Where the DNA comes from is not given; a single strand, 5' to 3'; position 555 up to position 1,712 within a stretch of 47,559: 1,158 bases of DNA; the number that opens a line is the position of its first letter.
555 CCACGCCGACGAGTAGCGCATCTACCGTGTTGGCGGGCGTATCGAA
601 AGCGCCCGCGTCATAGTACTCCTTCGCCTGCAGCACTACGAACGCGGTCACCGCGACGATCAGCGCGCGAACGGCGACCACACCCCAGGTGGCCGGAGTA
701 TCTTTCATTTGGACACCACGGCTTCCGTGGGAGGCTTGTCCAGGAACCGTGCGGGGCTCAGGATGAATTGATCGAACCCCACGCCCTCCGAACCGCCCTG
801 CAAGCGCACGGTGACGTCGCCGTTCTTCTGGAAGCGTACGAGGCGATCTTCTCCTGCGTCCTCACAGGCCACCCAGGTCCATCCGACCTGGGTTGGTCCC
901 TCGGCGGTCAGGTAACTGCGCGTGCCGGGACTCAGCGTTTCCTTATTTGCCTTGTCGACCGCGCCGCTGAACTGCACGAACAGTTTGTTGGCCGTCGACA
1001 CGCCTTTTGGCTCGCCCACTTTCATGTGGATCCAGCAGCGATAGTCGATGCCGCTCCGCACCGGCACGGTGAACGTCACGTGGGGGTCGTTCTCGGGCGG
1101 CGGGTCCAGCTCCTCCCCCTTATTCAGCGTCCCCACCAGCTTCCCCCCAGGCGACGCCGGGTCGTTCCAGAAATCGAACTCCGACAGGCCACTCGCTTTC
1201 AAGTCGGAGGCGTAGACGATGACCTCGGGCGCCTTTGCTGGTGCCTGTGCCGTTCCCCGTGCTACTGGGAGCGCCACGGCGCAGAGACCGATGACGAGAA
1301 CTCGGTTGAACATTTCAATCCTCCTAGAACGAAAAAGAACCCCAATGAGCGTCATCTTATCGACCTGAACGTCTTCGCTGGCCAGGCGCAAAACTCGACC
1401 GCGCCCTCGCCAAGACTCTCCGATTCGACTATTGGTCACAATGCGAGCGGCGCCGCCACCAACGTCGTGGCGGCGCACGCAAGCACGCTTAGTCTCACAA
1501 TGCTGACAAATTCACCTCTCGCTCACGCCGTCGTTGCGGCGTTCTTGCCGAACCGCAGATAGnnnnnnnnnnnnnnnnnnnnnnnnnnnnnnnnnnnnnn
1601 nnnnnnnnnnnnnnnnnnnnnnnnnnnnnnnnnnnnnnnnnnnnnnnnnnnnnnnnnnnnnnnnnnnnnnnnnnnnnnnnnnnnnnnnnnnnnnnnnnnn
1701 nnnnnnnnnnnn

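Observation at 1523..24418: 22.9-kb co-directional transport supercluster: two paralogous 'beta-barrel / RND-II / mini-lipoprotein / RND-I' modules flanking a four-module ABC-2 exporter, with no TolC and no full-length adaptor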

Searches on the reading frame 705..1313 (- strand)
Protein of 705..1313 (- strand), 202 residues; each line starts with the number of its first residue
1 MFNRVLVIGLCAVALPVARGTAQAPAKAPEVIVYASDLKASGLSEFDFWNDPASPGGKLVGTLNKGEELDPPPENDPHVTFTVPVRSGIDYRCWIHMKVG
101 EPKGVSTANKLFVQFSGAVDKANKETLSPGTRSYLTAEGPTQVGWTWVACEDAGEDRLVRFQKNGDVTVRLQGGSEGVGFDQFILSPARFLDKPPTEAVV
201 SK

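Call 50: search_protein_families(library=pfam, proteins=[window:705-1298:-], max_evalue=0.01)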
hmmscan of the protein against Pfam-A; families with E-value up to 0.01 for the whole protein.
window:705-1298:- (197 aa): 0 families

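Call 79: search_solved_structures(query=window:705-1313:-, max_evalue=1)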
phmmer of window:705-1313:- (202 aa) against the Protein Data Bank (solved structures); distinct sequences matched with E-value up to 1: 9.
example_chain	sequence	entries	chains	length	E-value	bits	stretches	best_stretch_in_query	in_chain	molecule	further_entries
10ev_G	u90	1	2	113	0.47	13.2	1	22-46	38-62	Light chain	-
2ri5_A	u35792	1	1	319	0.63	12.8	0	45-74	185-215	Lethal(3)malignant brain tumor-like protein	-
2rhe_A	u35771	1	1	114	0.68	12.6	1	22-46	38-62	BENCE-JONES PROTEIN RHE (LIGHT CHAIN)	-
2ri2_A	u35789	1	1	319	0.82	12.4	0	45-74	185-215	Lethal(3)malignant brain tumor-like protein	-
2rhy_A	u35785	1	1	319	0.87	12.3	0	45-74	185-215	Lethal(3)malignant brain tumor-like protein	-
2ri3_A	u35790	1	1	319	0.91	12.2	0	45-74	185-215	Lethal(3)malignant brain tumor-like protein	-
2rhz_A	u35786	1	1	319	0.92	12.2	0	45-74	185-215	Lethal(3)malignant brain tumor-like protein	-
6mid_L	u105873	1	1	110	0.93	12.2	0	22-47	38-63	monoclonal antibody ZIKV-195 light chain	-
10fe_G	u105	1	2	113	0.97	12.1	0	22-47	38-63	Light chain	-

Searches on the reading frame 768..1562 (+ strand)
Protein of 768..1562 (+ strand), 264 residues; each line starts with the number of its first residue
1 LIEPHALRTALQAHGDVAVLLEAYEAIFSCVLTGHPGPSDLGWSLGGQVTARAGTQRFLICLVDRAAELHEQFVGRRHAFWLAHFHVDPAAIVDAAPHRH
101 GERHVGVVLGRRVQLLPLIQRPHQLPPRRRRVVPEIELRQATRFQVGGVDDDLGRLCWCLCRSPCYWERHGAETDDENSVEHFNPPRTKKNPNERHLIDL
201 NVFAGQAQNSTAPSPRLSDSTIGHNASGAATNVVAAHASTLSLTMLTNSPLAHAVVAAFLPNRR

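Call 9: search_protein_families(library=pfam, proteins=[window:768-1562:+], max_evalue=0.001)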
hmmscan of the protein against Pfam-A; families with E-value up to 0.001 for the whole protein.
window:768-1562:+ (264 aa): 0 families
